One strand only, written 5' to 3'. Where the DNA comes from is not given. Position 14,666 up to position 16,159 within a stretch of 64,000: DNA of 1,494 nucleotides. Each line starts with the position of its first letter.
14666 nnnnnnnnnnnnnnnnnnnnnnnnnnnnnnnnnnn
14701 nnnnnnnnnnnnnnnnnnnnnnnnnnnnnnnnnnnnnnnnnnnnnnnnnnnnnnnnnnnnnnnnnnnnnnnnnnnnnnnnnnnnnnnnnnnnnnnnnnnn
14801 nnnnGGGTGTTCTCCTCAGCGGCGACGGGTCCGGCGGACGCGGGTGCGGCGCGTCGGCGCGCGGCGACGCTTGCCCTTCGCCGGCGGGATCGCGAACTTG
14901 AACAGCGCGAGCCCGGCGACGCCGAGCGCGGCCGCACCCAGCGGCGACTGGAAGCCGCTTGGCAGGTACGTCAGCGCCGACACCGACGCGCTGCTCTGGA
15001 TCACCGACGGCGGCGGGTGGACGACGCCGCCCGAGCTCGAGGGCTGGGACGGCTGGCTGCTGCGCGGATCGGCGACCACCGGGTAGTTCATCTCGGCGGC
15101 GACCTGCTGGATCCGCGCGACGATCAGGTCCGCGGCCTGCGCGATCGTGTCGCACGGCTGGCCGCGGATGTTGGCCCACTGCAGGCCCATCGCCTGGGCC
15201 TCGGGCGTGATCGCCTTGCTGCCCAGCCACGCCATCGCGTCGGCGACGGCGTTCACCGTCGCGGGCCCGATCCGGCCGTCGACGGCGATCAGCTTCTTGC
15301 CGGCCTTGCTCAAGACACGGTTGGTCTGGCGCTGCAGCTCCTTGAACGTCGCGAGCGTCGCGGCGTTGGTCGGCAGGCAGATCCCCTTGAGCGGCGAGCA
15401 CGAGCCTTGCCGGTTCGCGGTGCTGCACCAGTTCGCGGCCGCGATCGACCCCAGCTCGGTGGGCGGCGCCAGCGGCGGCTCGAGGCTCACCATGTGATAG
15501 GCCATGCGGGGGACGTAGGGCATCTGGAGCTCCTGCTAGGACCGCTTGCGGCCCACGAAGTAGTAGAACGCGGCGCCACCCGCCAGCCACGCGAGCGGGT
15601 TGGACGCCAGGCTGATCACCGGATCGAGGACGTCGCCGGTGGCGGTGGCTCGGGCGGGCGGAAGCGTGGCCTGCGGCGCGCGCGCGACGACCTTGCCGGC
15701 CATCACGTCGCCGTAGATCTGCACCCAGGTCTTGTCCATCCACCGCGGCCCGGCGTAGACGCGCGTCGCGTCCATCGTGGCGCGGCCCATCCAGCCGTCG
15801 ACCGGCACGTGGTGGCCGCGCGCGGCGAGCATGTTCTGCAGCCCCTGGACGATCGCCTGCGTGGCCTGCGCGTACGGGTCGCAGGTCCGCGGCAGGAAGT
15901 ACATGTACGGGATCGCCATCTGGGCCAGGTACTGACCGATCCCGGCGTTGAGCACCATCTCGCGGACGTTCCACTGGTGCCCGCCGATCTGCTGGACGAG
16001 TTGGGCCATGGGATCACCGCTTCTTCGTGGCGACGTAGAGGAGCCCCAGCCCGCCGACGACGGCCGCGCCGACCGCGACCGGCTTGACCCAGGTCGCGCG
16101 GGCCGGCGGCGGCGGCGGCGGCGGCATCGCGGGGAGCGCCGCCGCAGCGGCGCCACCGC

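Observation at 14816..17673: Wall-binding and protease modules inside the virion operon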

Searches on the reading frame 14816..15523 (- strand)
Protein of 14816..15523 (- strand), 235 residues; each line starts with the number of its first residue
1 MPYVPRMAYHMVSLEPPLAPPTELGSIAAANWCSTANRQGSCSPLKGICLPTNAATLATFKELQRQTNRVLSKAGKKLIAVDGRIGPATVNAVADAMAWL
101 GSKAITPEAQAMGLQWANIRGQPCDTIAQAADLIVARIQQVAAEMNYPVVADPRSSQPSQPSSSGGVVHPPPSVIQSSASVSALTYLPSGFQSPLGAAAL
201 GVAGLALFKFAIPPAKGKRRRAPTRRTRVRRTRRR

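Call 9: search_protein_families(library=pfam, max_evalue=1, proteins=[window:14816-15523:-])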
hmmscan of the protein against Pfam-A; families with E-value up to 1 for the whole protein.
window:14816-15523:- (235 aa): 2 families
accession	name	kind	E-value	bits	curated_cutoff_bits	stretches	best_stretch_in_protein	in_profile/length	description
PF09374.15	PG_binding_3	-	0.0013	19.3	24.6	1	69-95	8-33/76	Predicted Peptidoglycan domain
PF01471.23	PG_binding_1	-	0.22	12.2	23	1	69-95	10-36/57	Putative peptidoglycan binding domain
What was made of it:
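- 14816..15523 (-): gpA: 235-aa tail-anchored protein with the motif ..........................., a second conserved motif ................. (residues 152-175), a membrane segment at 194-212 and a poly-Arg tail. Pfam PG_binding_3 E=1.3e-3 (call 9).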

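Call 10: search_protein_families(library=phrogs, max_evalue=0.1, proteins=[window:14816-15523:-])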
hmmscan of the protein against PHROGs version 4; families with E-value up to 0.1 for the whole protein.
window:14816-15523:- (235 aa): 1 family
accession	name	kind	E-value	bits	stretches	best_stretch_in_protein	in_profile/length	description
phrog_2649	-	lysis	0.054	14.3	1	58-96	182-215/261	endolysin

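Call 26: find_homologous_proteins(query=window:14816-15523:-, max_evalue=0.001)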
Query window:14816-15523:- (235 aa): 11 proteins with E <= 0.001 among 2721 candidates.
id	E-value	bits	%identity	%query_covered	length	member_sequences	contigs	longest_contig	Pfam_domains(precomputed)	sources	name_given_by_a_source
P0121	6.7e-144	495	97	100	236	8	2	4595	-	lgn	-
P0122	2.4e-124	431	88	93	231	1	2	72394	-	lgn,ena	-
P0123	2.5e-76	274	61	89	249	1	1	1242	-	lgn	-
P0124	2.6e-62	228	52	94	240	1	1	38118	-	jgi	jgi:hypothetical protein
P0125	7.2e-50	188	44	89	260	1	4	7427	-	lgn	-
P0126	2.1e-41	160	42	86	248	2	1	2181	-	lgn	-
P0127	4.6e-39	152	41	92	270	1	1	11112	-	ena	-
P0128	1.7e-35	141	37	93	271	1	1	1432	-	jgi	-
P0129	1.4e-26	112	41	75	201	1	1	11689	-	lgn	-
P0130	2.6e-19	88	33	80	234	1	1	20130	-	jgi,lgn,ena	-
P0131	1.6e-15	75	36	84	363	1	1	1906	PF09374.16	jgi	jgi:hypothetical protein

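Call 30: find_encoding_contigs(protein=P0122, flank=10000, max_places=2)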
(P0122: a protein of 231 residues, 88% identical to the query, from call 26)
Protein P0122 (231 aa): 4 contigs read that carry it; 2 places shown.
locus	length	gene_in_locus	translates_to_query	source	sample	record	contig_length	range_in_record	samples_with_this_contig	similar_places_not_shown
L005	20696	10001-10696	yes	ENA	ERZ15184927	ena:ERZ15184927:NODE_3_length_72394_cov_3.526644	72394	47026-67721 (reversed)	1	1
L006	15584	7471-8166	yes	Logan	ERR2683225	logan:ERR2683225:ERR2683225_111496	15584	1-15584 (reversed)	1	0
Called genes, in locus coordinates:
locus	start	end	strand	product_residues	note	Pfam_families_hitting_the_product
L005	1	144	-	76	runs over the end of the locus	-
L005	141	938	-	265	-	PF01078:Mg_chelatase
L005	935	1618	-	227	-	-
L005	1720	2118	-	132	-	-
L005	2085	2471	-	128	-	-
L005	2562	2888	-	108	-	-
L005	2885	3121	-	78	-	-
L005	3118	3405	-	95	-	-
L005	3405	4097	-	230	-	-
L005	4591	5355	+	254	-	-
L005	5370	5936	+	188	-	-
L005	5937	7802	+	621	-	-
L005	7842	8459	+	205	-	-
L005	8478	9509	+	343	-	-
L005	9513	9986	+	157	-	-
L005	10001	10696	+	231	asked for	-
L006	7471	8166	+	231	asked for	-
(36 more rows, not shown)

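Call 32: search_solved_structures(query=A2, max_evalue=10, show_alignments=4)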
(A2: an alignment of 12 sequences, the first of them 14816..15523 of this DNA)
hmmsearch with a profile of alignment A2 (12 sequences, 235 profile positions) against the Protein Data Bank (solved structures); distinct sequences matched with E-value up to 10: 4.
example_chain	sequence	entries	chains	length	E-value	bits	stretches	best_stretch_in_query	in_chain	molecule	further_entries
1lbu_A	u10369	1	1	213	0.046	16.4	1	84-104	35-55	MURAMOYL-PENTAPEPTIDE CARBOXYPEPTIDASE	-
6v3z_A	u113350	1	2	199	0.098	15.3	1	68-110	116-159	Sen1395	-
7mq8_SG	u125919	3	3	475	0.82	12.3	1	122-190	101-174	U3 small nucleolar RNA-interacting protein 2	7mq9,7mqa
1hgv_A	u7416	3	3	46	1.4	11.6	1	184-216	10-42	PH75 INOVIRUS MAJOR COAT PROTEIN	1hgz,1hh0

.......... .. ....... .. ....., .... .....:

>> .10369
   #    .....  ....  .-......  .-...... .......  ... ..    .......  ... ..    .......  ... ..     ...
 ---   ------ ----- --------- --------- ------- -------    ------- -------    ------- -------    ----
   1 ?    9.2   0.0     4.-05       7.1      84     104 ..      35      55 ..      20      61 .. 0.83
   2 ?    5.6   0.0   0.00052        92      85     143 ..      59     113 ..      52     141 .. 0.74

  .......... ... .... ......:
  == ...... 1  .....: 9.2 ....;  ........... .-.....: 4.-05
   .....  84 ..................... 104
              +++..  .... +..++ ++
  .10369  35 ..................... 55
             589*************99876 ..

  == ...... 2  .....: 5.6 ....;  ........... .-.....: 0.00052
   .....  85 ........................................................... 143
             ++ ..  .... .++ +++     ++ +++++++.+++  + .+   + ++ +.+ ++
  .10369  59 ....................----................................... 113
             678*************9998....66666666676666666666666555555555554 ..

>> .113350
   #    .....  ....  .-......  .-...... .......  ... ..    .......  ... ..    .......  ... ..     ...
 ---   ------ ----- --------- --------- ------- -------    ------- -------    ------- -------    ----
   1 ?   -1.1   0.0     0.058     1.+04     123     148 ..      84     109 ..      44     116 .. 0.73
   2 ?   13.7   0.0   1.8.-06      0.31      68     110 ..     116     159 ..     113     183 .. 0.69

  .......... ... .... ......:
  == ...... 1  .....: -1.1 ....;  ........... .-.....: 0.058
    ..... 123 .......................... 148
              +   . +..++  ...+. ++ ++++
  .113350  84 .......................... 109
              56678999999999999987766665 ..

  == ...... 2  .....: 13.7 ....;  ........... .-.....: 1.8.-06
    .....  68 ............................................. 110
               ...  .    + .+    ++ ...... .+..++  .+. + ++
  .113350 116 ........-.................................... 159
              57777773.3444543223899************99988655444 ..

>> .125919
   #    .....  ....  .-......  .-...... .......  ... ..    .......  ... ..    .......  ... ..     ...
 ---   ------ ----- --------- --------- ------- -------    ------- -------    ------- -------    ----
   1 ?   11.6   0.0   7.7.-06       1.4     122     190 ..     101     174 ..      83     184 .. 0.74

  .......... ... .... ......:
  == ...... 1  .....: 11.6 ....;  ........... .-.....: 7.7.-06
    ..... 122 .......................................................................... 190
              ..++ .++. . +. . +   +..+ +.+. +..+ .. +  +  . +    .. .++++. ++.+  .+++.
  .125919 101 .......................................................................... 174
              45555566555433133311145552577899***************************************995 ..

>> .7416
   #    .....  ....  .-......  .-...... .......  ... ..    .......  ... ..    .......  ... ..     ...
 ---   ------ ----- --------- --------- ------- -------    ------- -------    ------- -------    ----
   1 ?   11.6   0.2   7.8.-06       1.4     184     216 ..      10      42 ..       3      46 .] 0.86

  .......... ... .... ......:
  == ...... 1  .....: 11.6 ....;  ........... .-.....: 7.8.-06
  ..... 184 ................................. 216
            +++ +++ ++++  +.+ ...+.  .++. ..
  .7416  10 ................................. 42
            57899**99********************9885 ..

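Call 62: search_protein_families(library=pfam, alignment_id=A4, max_evalue=0.01)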
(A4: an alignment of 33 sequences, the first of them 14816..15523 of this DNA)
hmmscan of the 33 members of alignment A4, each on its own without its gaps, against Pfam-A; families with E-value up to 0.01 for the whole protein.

A. member 1, window:14816-15523:- (235 aa): 1 family
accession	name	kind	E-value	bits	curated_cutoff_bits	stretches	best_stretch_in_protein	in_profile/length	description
PF09374.15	PG_binding_3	-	0.0013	19.3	24.6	1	69-95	8-33/76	Predicted Peptidoglycan domain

B. families by the number of members that match (of 33 scanned): 2 families
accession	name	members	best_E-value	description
PF09374.15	PG_binding_3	6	0.00074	Predicted Peptidoglycan domain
PF01471.23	PG_binding_1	2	0.0068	Putative peptidoglycan binding domain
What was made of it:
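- On PG_binding_1 / PG_binding_3 peptidoglycan-binding domains: Of 33 family members, 6 reach E<=0.01 for PG_binding_3 and 2 for PG_binding_1, with a best E-value of 7.4e-4 (call 62).
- Checked: Only 6 of 33 family members reach E<=0.01 (call 62).
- The only Pfam families they match are PG_binding_3 and PG_binding_1 (calls 9, 62).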

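Call 64: search_solved_structures(query=A4, max_evalue=10, show_alignments=3)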
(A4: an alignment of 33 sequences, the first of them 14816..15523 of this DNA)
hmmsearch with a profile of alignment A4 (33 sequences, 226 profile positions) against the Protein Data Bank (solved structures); distinct sequences matched with E-value up to 10: 9.
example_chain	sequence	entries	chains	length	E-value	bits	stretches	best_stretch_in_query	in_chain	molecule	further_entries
6v3z_A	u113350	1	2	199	0.0099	19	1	91-132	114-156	Sen1395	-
7rum_A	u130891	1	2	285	0.062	16.4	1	91-141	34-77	Endolysin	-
5anz_A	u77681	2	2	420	0.1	15.7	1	93-126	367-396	SOLUBLE LYTIC TRANSGLYCOSYLASE B3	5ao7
5ao8_A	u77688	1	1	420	0.1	15.7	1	93-126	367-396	SOLUBLE LYTIC TRANGLYCOSILASE B3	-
6l4u_2u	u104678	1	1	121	0.2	14.8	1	165-217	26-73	Photosystem I reaction center subunit Psa28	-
4xxt_A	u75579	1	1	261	0.37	13.9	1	91-161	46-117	Fusion of predicted Zn-dependent amidase/peptidase (Cell wall hydrolase/DD-carboxypeptidas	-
6ly5_h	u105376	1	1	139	0.47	13.5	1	165-217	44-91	PsaR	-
4nso_A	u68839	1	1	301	0.85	12.7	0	91-126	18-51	Effector protein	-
5jrw_A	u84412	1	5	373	2.9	11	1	116-222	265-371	Cobalt/magnesium transport protein CorA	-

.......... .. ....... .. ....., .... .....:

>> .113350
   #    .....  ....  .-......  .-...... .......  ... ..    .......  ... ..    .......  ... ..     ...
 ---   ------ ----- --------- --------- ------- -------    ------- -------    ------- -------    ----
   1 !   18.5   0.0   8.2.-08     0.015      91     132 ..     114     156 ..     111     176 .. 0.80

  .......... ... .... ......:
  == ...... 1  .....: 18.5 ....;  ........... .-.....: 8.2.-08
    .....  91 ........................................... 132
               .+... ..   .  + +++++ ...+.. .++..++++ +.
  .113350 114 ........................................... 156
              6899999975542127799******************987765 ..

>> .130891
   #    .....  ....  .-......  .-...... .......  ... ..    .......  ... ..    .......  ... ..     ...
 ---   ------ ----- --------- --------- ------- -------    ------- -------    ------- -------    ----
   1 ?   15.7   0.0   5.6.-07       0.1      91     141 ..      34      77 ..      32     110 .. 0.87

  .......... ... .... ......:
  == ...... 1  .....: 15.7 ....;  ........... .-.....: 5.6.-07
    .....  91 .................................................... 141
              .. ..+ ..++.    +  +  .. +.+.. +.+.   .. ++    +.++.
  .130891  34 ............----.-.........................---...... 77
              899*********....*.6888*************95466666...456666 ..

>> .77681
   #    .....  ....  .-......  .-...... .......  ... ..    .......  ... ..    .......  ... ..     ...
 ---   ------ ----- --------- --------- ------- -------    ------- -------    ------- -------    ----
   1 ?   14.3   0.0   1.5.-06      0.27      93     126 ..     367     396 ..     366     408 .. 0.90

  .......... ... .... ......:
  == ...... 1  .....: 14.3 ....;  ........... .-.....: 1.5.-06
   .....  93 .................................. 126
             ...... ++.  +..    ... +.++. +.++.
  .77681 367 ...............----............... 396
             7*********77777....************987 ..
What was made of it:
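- On PG_binding_1 / PG_binding_3 peptidoglycan-binding domains: Sequence-profile hits to 6v3z, 7rum, 5anz, 4xxt and 1lbu are weak, E=0.01-0.4 (calls 32, 64).
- Closest known: PG_binding_1. Same: gpA and gpB share the first helix, the loop and the second helix: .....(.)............iG..T..A (calls 9, 32, 64).
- The top PDB-sequence hits of their profile are PG-binding domains: 6v3z E=0.0099, 7rum, SltB3 and 4xxt (call 64).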

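Call 65: predict_structure(alignment_id=A3)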
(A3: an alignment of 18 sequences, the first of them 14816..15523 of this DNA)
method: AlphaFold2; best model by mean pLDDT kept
length: 235 residues; sequences in the alignment: 18
mean_pLDDT: 72.6   pTM: 0.62
mean pLDDT of the five models: 72.6, 67.0, 65.1, 62.9, 62.3
residues with pLDDT >= 90: 33; 70-90: 110; 50-70: 50; < 50: 42
segments of 3 or more residues with pLDDT < 50: 1-24, 183-188, 190-193, 215-219
pLDDT, mean of each block of 10 residues (from residue 1): 44 40 60 85 84 90 92 89 90 88 71 72 87 87 85 85 83 78 49 52 65 51 54 50
secondary structure, 60 per line:
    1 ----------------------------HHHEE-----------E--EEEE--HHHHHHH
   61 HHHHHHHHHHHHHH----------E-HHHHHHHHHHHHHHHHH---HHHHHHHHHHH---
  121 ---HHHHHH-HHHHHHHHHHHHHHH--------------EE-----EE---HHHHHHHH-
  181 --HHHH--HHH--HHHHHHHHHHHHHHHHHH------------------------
elements in order: E48-51 H54-74 H87-103 H107-117 H124-129 H131-145 H172-179 H183-186 H194-211

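Call 67: fold_search(model_id=the predicted structure, library=pdb)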
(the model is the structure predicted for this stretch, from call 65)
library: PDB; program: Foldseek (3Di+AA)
matches with E <= 10: 217; with E <= 0.001: 0
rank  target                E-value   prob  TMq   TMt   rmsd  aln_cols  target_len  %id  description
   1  2crx_B                2.2e-01  0.28  0.16  0.13  10.5       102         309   15  STRUCTURE OF THE HOLLIDAY JUNCTION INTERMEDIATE IN CRE-LOXP SITE-SPECIFIC RECOMBINATION (released 1999-12-14)
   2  4zkh_A                6.9e-01  0.08  0.13  0.17  16.8       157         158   13  Crystal structure of the PmFTN variant E44Q soaked in iron (overnight) (released 2015-09-30)
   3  2hoi_A                7.4e-01  0.14  0.16  0.12  10.7       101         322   15  Crystal structure of the tetrameric pre-cleavage synaptic complex in the cre-loxp site-specific recombination (released 2007-06-26)
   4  8hdu_E                8.3e-01  0.16  0.20  0.27   9.4       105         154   17  De novo design cavitated protein without predefined topology (released 2023-01-18)
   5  6os0_A                8.3e-01  0.07  0.14  0.10  12.9       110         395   16  Structure of synthetic nanobody-stabilized angiotensin II type 1 receptor bound to angiotensin II (released 2020-02-19)
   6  1orj_B                1.0e+00  0.11  0.16  0.30  11.1       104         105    6  FLAGELLAR EXPORT CHAPERONE (released 2003-09-16)
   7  6o4o                  1.1e+00  0.04  0.12  0.16  17.9       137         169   11  The structure of human interleukin 11 (released 2020-05-06)
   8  1pvp_A                1.2e+00  0.12  0.16  0.12  10.5       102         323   15  BASIS FOR A SWITCH IN SUBSTRATE SPECIFICITY: CRYSTAL STRUCTURE OF SELECTED VARIANT OF CRE SITE-SPECIFIC RECOMBINASE, A (released 2004-02-17)
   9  9ga2_A                1.2e+00  0.04  0.12  0.06  11.6       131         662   15  MtUvrA2 dimer empty (released 2025-04-23)
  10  7z3q_C                1.3e+00  0.09  0.15  0.32  13.1       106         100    6  Crystal structure of the human leptin:LepR-CRH2 encounter complex to 3.6 A resolution. (released 2023-03-22)
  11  4l3t_A                1.3e+00  0.04  0.12  0.04  14.4       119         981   14  Crystal Structure of Substrate-free Human Presequence Protease (released 2013-07-03)
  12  4isp_G                1.4e+00  0.05  0.13  0.16  16.6       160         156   15  Crystal structure of iron soaked (4h) ferritin from Pseudo-nitzschia multiseries (released 2013-03-20)
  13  4l3t_B                1.4e+00  0.04  0.12  0.04  14.2       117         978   13  Crystal Structure of Substrate-free Human Presequence Protease (released 2013-07-03)
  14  8hdu_D                1.5e+00  0.12  0.20  0.27   9.4       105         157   17  De novo design cavitated protein without predefined topology (released 2023-01-18)
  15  7c61_A                1.5e+00  0.06  0.13  0.10  12.8       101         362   16  Crystal structure of 5-HT1B-BRIL and SRP2070_Fab complex (released 2020-07-29)
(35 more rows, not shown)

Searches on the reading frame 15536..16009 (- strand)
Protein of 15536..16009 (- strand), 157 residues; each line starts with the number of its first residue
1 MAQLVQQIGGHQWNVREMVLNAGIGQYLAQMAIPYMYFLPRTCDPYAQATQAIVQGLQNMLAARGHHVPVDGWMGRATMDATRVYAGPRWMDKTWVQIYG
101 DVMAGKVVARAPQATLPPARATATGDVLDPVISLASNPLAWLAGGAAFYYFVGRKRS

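Call 9: search_protein_families(library=pfam, max_evalue=1, proteins=[window:15536-16009:-])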
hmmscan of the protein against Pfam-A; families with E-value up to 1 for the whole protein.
window:15536-16009:- (157 aa): 2 families
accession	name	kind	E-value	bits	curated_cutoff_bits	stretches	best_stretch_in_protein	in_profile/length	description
PF09374.15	PG_binding_3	-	0.0061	17.2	24.6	1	56-88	5-39/76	Predicted Peptidoglycan domain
PF01471.23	PG_binding_1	-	0.16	12.6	23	1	53-81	4-33/57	Putative peptidoglycan binding domain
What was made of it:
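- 15536..16009 (-): gpB: 157-aa tail-anchored protein with the PG-binding-like motif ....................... Pfam PG_binding_3 E=6.1e-3 and PG_binding_1 E=0.16, both sub-threshold (call 9).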

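Call 10: search_protein_families(library=phrogs, max_evalue=0.1, proteins=[window:15536-16009:-])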
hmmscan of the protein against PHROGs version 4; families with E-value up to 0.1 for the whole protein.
window:15536-16009:- (157 aa): 1 family
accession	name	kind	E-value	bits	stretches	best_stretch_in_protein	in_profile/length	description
phrog_28269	-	unknown function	0.093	14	0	39-98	19-77/120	-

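Call 55: find_homologous_proteins(query=window:15536-16009:-, max_evalue=0.001)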
Query window:15536-16009:- (157 aa): 7 proteins with E <= 0.001 among 117 candidates.
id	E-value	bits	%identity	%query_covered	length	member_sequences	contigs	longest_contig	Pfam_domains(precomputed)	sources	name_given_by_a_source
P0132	4.6e-91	321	92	100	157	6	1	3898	-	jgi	-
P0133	5.6e-51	191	97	57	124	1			-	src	-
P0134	2.3e-47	179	52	89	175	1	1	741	-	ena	-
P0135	1.6e-45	173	53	99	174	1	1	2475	-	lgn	-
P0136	8.8e-43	164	50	99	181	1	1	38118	-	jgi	jgi:hypothetical protein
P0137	6.7e-36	142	50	90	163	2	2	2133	-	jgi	-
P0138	1.6e-29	121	47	90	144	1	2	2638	PF09374.16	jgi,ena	-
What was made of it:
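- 15536..16009 (-): Homologue P0138 carries a precomputed PF09374 hit (call 55).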
